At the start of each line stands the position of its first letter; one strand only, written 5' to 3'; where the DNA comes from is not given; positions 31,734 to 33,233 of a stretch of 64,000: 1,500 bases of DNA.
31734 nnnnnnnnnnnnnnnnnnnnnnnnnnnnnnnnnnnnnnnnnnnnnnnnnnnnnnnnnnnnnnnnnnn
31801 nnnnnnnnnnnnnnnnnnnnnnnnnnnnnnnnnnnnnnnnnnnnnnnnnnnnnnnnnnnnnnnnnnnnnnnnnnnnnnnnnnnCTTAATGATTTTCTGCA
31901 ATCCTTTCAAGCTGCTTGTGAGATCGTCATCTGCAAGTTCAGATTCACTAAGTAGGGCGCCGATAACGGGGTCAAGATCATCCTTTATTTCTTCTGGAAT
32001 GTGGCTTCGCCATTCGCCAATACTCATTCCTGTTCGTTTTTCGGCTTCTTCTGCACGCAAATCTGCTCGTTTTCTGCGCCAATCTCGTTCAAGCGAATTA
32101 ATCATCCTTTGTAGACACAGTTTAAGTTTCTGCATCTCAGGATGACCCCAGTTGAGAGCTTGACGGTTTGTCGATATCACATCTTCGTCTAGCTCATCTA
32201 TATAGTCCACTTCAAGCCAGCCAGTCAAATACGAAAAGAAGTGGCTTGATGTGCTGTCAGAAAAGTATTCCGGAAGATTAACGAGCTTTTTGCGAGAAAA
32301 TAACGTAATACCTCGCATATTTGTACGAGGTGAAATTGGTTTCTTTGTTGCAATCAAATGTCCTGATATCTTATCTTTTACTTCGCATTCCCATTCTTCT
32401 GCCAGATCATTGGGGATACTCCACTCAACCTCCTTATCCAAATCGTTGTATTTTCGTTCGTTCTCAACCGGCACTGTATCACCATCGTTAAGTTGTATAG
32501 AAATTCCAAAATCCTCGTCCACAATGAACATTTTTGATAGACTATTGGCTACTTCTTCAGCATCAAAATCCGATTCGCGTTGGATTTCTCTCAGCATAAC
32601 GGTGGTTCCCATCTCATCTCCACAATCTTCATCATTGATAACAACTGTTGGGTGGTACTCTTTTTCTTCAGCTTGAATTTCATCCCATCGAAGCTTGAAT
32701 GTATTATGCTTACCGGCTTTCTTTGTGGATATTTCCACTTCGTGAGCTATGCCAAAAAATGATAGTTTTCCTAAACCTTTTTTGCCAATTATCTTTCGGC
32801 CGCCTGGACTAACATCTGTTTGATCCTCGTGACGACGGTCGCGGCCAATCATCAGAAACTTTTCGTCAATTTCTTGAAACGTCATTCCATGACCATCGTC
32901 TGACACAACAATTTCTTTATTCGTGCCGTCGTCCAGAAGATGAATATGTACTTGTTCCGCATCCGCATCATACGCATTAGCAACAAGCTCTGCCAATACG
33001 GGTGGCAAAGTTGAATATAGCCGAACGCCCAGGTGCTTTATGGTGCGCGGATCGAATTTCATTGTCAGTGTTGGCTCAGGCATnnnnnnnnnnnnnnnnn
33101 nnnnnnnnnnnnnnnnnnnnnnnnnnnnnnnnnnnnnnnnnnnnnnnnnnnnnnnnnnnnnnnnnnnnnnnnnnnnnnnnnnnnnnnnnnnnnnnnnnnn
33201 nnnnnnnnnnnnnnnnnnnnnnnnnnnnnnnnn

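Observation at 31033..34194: dcm - MORC-like GHKL ATPase(+R-x4-H tail) - vsr operon: candidate defense module with the ATPase in the restriction-enzyme slot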

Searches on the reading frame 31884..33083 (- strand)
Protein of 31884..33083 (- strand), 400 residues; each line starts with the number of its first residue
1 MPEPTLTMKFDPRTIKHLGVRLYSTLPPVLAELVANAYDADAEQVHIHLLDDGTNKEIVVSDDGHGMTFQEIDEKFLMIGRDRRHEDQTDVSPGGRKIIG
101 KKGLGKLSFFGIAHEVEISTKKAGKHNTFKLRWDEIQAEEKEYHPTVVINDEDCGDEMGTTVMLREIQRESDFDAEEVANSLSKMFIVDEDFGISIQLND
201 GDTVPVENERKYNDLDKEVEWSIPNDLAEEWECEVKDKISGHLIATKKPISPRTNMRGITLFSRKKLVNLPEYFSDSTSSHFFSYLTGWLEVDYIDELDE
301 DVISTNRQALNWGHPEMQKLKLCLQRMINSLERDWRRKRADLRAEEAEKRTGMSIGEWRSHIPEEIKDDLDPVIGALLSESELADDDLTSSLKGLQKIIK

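Call 27: search_protein_representatives(protein=window:31884-33083:-)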
Query: 400 residues. Proteins with E-value up to 0.001 (for the whole library): 5819; up to 1e-10: 1695; up to 1e-30: 370. The best 150 are listed.
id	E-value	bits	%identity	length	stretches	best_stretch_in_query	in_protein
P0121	1.0e-132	459.1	53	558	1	6-396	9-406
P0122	5.2e-124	430.5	51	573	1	6-386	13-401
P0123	1.6e-117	409.1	49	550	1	3-388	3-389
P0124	4.4e-114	397.8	49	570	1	3-398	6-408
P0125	1.8e-112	392.5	48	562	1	5-398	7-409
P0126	4.2e-112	391.3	50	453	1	3-399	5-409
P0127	2.2e-107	375.7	61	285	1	3-284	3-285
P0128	2.2e-105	369.2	49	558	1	3-370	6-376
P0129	3.3e-105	368.6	46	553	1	6-399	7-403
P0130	9.9e-104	363.7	48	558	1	6-395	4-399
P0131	1.7e-103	363.0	50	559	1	2-387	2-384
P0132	1.8e-103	362.9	48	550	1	4-368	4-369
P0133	2.5e-103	362.4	46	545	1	7-384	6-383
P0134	3.4e-102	358.7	45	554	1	5-387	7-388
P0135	1.3e-101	356.8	43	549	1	6-399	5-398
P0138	6.7e-96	337.9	46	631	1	5-372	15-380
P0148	6.6e-89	314.9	45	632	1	2-379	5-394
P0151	1.2e-85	304.1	41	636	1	3-379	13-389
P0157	6.3e-82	291.9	42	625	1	5-387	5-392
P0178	5.6e-72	259.2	37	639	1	7-391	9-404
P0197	4.3e-67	243.1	36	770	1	5-397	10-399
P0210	5.7e-61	223.0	37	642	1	3-369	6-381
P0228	1.7e-56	208.2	33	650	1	5-392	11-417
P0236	3.7e-54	200.5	36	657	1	6-393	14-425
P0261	5.5e-47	176.9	32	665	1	5-397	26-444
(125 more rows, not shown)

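Call 28: search_protein_families(library=ncbifam, proteins=[P0138, P0148, P0151, P0157, P0178, P0197, P0210, P0228, P0236, P0261], max_evalue=0.001)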
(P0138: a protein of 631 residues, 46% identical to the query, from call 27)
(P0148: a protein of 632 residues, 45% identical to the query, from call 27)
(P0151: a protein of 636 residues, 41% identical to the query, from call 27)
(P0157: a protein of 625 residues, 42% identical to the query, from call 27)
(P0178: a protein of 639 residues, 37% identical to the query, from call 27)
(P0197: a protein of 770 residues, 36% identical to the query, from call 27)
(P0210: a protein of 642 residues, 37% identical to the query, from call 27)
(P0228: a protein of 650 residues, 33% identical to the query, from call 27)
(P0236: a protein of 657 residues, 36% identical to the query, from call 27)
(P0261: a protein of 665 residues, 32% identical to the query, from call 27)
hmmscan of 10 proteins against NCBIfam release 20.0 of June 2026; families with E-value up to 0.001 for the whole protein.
P0138 (631 aa): 13 families
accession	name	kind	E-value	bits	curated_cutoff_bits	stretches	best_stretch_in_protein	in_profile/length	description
NF050001.1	restrict_BbrUII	equivalog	1.7e-101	340.8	550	1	18-630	3-653/659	BbrUII/HgiDII family restriction enzyme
TIGR00585.2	mutl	equivalog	7.6e-10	38.3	180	1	39-86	24-70/555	DNA mismatch repair endonuclease MutL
NF010683.0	PRK14083.1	equivalog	7e-09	34.7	455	1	51-132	52-131/604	HSP90 family protein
NF047352.1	P_loop_sacsin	domain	1.6e-08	34.9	50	1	39-127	3-79/80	sacsin N-terminal ATP-binding-like domain-containing protein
NF000952.0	PRK00095.2-2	subfamily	2.8e-07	29.4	840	1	39-94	26-80/623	DNA mismatch repair endonuclease MutL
NF003555.1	PRK05218.1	equivalog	2.9e-07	29.4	371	1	49-133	53-141/614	molecular chaperone HtpG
NF000948.0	PRK00095.1-1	equivalog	1.8e-06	27.2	701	1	39-83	26-69/625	DNA mismatch repair endonuclease MutL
NF000950.0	PRK00095.1-3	equivalog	4.5e-06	25.4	756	1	39-87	27-74/641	DNA mismatch repair endonuclease MutL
NF000953.0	PRK00095.2-4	equivalog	5e-06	25.7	693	1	39-83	26-69/611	DNA mismatch repair endonuclease MutL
NF000949.0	PRK00095.1-2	equivalog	1.1e-05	24.6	750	1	39-83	30-73/634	DNA mismatch repair endonuclease MutL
NF000954.0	PRK00095.2-5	equivalog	3.6e-05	22.3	937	1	39-82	30-72/588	DNA mismatch repair endonuclease MutL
NF000951.0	PRK00095.2-1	equivalog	5.4e-05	22.1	391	1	38-87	27-74/559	DNA mismatch repair endonuclease MutL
NF041932.1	MzaB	equivalog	9.2e-05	21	850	1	40-142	16-113/480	MZA anti-phage system associated ATPase MzaB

P0148 (632 aa): 3 families
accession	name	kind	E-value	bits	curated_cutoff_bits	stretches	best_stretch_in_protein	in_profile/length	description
NF050001.1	restrict_BbrUII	equivalog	7.7e-92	308.9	550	1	10-630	2-650/659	BbrUII/HgiDII family restriction enzyme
NF047352.1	P_loop_sacsin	domain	7.1e-06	26.4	50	1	32-122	3-79/80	sacsin N-terminal ATP-binding-like domain-containing protein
TIGR00585.2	mutl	equivalog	0.00032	19.7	180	1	32-76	24-67/555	DNA mismatch repair endonuclease MutL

P0151 (636 aa): 9 families
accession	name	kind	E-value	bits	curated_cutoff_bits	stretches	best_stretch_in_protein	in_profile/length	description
NF050001.1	restrict_BbrUII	equivalog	1.1e-96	324.9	550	1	18-631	3-654/659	BbrUII/HgiDII family restriction enzyme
TIGR00585.2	mutl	equivalog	3.8e-07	29.4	180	1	39-82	24-67/555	DNA mismatch repair endonuclease MutL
NF003555.1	PRK05218.1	equivalog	2.5e-06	26.3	371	1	51-134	57-141/614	molecular chaperone HtpG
NF010683.0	PRK14083.1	equivalog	7.2e-06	24.7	455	1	52-136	53-134/604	HSP90 family protein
NF000953.0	PRK00095.2-4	equivalog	7.9e-06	25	693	1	39-168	26-147/611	DNA mismatch repair endonuclease MutL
NF000952.0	PRK00095.2-2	subfamily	1.1e-05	24.1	840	1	39-168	26-148/623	DNA mismatch repair endonuclease MutL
NF041932.1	MzaB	equivalog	1.9e-05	23.2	850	1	38-152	14-122/480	MZA anti-phage system associated ATPase MzaB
NF000949.0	PRK00095.1-2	equivalog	3.5e-05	23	750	1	39-81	30-72/634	DNA mismatch repair endonuclease MutL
NF047352.1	P_loop_sacsin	domain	0.00017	21.9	50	1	39-128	3-79/80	sacsin N-terminal ATP-binding-like domain-containing protein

P0157 (625 aa): 11 families
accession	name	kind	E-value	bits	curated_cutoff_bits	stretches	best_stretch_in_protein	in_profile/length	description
NF050001.1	restrict_BbrUII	equivalog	4.1e-90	303.2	550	1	9-618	4-647/659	BbrUII/HgiDII family restriction enzyme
NF010683.0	PRK14083.1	equivalog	1.5e-08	33.6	455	1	41-172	52-172/604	HSP90 family protein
TIGR00585.2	mutl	equivalog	2.8e-08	33.1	180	1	29-73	24-68/555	DNA mismatch repair endonuclease MutL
NF047352.1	P_loop_sacsin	domain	2.5e-06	27.8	50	1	29-118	3-79/80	sacsin N-terminal ATP-binding-like domain-containing protein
NF000950.0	PRK00095.1-3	equivalog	4.1e-06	25.5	756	1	29-75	27-73/641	DNA mismatch repair endonuclease MutL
NF000952.0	PRK00095.2-2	subfamily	9.6e-06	24.3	840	1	29-72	26-69/623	DNA mismatch repair endonuclease MutL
NF000953.0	PRK00095.2-4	equivalog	5.6e-05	22.2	693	1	29-72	26-69/611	DNA mismatch repair endonuclease MutL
NF000951.0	PRK00095.2-1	equivalog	0.00011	21.1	391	1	27-73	26-71/559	DNA mismatch repair endonuclease MutL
NF000949.0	PRK00095.1-2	equivalog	0.00013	21.2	750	1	29-72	30-73/634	DNA mismatch repair endonuclease MutL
NF000948.0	PRK00095.1-1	equivalog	0.00013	21.1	701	1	29-71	26-68/625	DNA mismatch repair endonuclease MutL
NF041932.1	MzaB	equivalog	0.00057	18.4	850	1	28-141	14-121/480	MZA anti-phage system associated ATPase MzaB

P0178 (639 aa): 13 families
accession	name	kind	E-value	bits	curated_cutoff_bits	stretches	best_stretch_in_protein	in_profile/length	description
NF050001.1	restrict_BbrUII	equivalog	1.6e-91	307.8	550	1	8-632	1-648/659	BbrUII/HgiDII family restriction enzyme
NF010683.0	PRK14083.1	equivalog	8.9e-09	34.3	455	1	46-123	55-128/604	HSP90 family protein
TIGR00585.2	mutl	equivalog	1.2e-08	34.3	180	1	31-76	24-68/555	DNA mismatch repair endonuclease MutL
NF047352.1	P_loop_sacsin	domain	5.8e-08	33.1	50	1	31-121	3-79/80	sacsin N-terminal ATP-binding-like domain-containing protein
NF000949.0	PRK00095.1-2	equivalog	3e-06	26.6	750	1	31-75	30-73/634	DNA mismatch repair endonuclease MutL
NF003555.1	PRK05218.1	equivalog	3.2e-06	25.9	371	1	43-126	55-140/614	molecular chaperone HtpG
NF000953.0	PRK00095.2-4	equivalog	4.1e-06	26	693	1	31-75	26-69/611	DNA mismatch repair endonuclease MutL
NF000954.0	PRK00095.2-5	equivalog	3.5e-05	22.4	937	1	31-75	30-73/588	DNA mismatch repair endonuclease MutL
NF000950.0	PRK00095.1-3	equivalog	3.6e-05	22.4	756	1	31-78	27-73/641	DNA mismatch repair endonuclease MutL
NF000951.0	PRK00095.2-1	equivalog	5.8e-05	21.9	391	1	28-76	25-71/559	DNA mismatch repair endonuclease MutL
NF000948.0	PRK00095.1-1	equivalog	6.3e-05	22.1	701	1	31-75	26-69/625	DNA mismatch repair endonuclease MutL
NF041932.1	MzaB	equivalog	0.0002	19.9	850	1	31-90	15-74/480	MZA anti-phage system associated ATPase MzaB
TIGR02916.1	PEP_his_kin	equivalog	0.00042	19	300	1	27-78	579-632/679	XrtA/PEP-CTERM system histidine kinase PrsK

P0197 (770 aa): 7 families
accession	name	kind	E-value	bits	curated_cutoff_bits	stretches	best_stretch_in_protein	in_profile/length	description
NF050001.1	restrict_BbrUII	equivalog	3.7e-74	250.5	550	1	12-478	2-500/659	BbrUII/HgiDII family restriction enzyme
NF010683.0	PRK14083.1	equivalog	2.4e-07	29.6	455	1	48-223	52-215/604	HSP90 family protein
TIGR00585.2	mutl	equivalog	1.9e-06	27.1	180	1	34-83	24-72/555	DNA mismatch repair endonuclease MutL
NF047352.1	P_loop_sacsin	domain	7.1e-06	26.4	50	1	34-124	3-79/80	sacsin N-terminal ATP-binding-like domain-containing protein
NF041932.1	MzaB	equivalog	1.6e-05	23.4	850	1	20-132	2-106/480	MZA anti-phage system associated ATPase MzaB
NF000950.0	PRK00095.1-3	equivalog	0.00032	19.2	756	1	34-84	27-76/641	DNA mismatch repair endonuclease MutL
NF000949.0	PRK00095.1-2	equivalog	0.00044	19.4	750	1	34-79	30-74/634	DNA mismatch repair endonuclease MutL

P0210 (642 aa): 7 families
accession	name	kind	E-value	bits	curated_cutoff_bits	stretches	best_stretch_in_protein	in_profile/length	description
NF050001.1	restrict_BbrUII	equivalog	2.9e-81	273.9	550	1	10-629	2-649/659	BbrUII/HgiDII family restriction enzyme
NF010683.0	PRK14083.1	equivalog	2.1e-11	43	455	1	24-192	22-187/604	HSP90 family protein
NF003555.1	PRK05218.1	equivalog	2.8e-07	29.4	371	1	44-179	55-181/614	molecular chaperone HtpG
NF041932.1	MzaB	equivalog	1.2e-06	27.1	850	1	25-148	9-122/480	MZA anti-phage system associated ATPase MzaB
TIGR00585.2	mutl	equivalog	1.9e-06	27.1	180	1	32-77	24-68/555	DNA mismatch repair endonuclease MutL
NF047352.1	P_loop_sacsin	domain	3.6e-06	27.3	50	1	32-121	3-79/80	sacsin N-terminal ATP-binding-like domain-containing protein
NF000951.0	PRK00095.2-1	equivalog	0.00078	18.2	391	0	29-77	25-71/559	DNA mismatch repair endonuclease MutL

P0228 (650 aa): 2 families
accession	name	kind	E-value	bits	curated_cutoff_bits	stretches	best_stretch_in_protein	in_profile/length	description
NF050001.1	restrict_BbrUII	equivalog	4.4e-87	293.2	550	1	15-648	4-653/659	BbrUII/HgiDII family restriction enzyme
NF003270.0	PRK04247.1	equivalog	4.6e-06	25.9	216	1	531-582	158-207/250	endonuclease NucS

P0236 (657 aa): 2 families
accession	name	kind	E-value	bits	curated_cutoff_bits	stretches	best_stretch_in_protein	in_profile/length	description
NF050001.1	restrict_BbrUII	equivalog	1.6e-84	284.7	550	1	17-644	4-640/659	BbrUII/HgiDII family restriction enzyme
TIGR00585.2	mutl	equivalog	0.00028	19.9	180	1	37-77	24-62/555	DNA mismatch repair endonuclease MutL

P0261 (665 aa): 4 families
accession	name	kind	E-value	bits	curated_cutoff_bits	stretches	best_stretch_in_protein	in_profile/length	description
NF050001.1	restrict_BbrUII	equivalog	4.2e-84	283.3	550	1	28-661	2-652/659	BbrUII/HgiDII family restriction enzyme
NF010683.0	PRK14083.1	equivalog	1.7e-06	26.8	455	1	35-159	15-133/604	HSP90 family protein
TIGR00585.2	mutl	equivalog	5.4e-06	25.6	180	1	46-94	20-63/555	DNA mismatch repair endonuclease MutL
NF000948.0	PRK00095.1-1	equivalog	0.00049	19.1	701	1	46-93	22-64/625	DNA mismatch repair endonuclease MutL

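Call 29: search_protein_families(library=pfam, proteins=[P0138, P0148, P0151, P0157, P0178, P0197, P0210, P0228, P0236, P0261], max_evalue=0.01)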
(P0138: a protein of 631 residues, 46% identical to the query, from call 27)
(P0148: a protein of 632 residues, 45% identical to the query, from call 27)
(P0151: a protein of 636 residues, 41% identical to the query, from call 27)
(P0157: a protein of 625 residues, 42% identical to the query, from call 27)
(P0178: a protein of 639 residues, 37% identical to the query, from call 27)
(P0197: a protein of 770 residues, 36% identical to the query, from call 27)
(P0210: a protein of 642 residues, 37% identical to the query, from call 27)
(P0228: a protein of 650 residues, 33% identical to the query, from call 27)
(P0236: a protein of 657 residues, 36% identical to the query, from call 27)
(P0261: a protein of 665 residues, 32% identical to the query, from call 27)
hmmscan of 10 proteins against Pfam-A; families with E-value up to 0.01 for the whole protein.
P0138 (631 aa): 3 families
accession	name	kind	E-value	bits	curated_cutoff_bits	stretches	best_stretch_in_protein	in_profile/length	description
PF13589.12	HATPase_c_3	-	2.5e-21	76.6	25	1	38-152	5-116/137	Histidine kinase-, DNA gyrase B-, and HSP90-like ATPase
PF02518.31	HATPase_c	-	1.5e-05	25.8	26.4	1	39-97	9-72/111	Histidine kinase-, DNA gyrase B-, and HSP90-like ATPase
PF25794.1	SACS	-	0.0042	17.4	32.8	0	32-164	14-152/247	Sacsin domain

P0148 (632 aa): 3 families
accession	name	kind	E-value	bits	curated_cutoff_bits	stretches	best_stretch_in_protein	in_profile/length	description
PF13589.12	HATPase_c_3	-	1.6e-20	74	25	1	30-167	4-137/137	Histidine kinase-, DNA gyrase B-, and HSP90-like ATPase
PF25794.1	SACS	-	3.4e-05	24.2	32.8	1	23-110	12-106/247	Sacsin domain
PF02518.31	HATPase_c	-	0.002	19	26.4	1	32-84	9-60/111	Histidine kinase-, DNA gyrase B-, and HSP90-like ATPase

P0151 (636 aa): 3 families
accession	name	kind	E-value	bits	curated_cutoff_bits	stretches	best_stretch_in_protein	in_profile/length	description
PF13589.12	HATPase_c_3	-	1.9e-24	86.7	25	1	37-157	4-119/137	Histidine kinase-, DNA gyrase B-, and HSP90-like ATPase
PF02518.31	HATPase_c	-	0.00043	21.1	26.4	1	39-82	9-55/111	Histidine kinase-, DNA gyrase B-, and HSP90-like ATPase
PF14082.12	SduA_C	-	0.0039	17.8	27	0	473-543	5-58/159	Shedu protein SduA, C-terminal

P0157 (625 aa): 2 families
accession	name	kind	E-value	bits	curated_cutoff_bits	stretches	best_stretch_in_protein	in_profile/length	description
PF13589.12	HATPase_c_3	-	1.6e-23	83.7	25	1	27-161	4-137/137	Histidine kinase-, DNA gyrase B-, and HSP90-like ATPase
PF02518.31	HATPase_c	-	0.0008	20.3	26.4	1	29-88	9-56/111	Histidine kinase-, DNA gyrase B-, and HSP90-like ATPase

P0178 (639 aa): 3 families
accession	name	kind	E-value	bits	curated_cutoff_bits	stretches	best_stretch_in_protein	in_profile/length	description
PF13589.12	HATPase_c_3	-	1.5e-19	70.8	25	1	29-146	4-115/137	Histidine kinase-, DNA gyrase B-, and HSP90-like ATPase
PF02518.31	HATPase_c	-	3.5e-06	27.9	26.4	1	31-108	9-76/111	Histidine kinase-, DNA gyrase B-, and HSP90-like ATPase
PF14082.12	SduA_C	-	0.0055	17.3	27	1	479-546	5-55/159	Shedu protein SduA, C-terminal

P0197 (770 aa): 2 families
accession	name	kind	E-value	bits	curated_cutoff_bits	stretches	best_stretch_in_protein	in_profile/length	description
PF13589.12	HATPase_c_3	-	2.9e-22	79.6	25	1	33-149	5-115/137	Histidine kinase-, DNA gyrase B-, and HSP90-like ATPase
PF02518.31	HATPase_c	-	0.00048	21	26.4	1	34-88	9-65/111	Histidine kinase-, DNA gyrase B-, and HSP90-like ATPase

P0210 (642 aa): 4 families
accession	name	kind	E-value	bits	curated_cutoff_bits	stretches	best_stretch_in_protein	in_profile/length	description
PF13589.12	HATPase_c_3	-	9.5e-23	81.2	25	1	30-165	4-136/137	Histidine kinase-, DNA gyrase B-, and HSP90-like ATPase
PF02518.31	HATPase_c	-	0.00043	21.1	26.4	1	32-134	9-105/111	Histidine kinase-, DNA gyrase B-, and HSP90-like ATPase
PF13588.12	HSDR_N_2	-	0.0013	19.2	25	1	516-564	34-83/110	Type I restriction enzyme R protein N terminus (HSDR_N)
PF01939.22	NucS_C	-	0.007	16.8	24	0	521-563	34-74/124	Endonuclease NucS C-terminal domain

P0228 (650 aa): 4 families
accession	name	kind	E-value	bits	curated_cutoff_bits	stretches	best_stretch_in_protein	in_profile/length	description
PF13589.12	HATPase_c_3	-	1.9e-17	64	25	1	35-174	6-135/137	Histidine kinase-, DNA gyrase B-, and HSP90-like ATPase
PF14082.12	SduA_C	-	2.2e-06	28.3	27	1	485-554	2-54/159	Shedu protein SduA, C-terminal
PF01939.22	NucS_C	-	9.1e-05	22.9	24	1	533-583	32-80/124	Endonuclease NucS C-terminal domain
PF02518.31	HATPase_c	-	0.0017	19.2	26.4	1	35-96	9-64/111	Histidine kinase-, DNA gyrase B-, and HSP90-like ATPase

P0236 (657 aa): 4 families
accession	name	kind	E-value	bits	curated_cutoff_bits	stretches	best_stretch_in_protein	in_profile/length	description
PF13589.12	HATPase_c_3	-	8.5e-17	61.9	25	1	35-184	4-137/137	Histidine kinase-, DNA gyrase B-, and HSP90-like ATPase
PF14082.12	SduA_C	-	4.5e-08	33.9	27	1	493-568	3-60/159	Shedu protein SduA, C-terminal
PF13588.12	HSDR_N_2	-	0.00095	19.7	25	0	535-581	32-78/110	Type I restriction enzyme R protein N terminus (HSDR_N)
PF02518.31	HATPase_c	-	0.0015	19.4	26.4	1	37-80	9-53/111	Histidine kinase-, DNA gyrase B-, and HSP90-like ATPase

P0261 (665 aa): 3 families
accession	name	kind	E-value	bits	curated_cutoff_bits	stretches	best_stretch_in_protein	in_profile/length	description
PF13589.12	HATPase_c_3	-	5.1e-17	62.6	25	1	49-174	5-114/137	Histidine kinase-, DNA gyrase B-, and HSP90-like ATPase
PF02518.31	HATPase_c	-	3.2e-05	24.8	26.4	1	45-124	4-56/111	Histidine kinase-, DNA gyrase B-, and HSP90-like ATPase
PF13588.12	HSDR_N_2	-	0.002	18.7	25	1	549-597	32-81/110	Type I restriction enzyme R protein N terminus (HSDR_N)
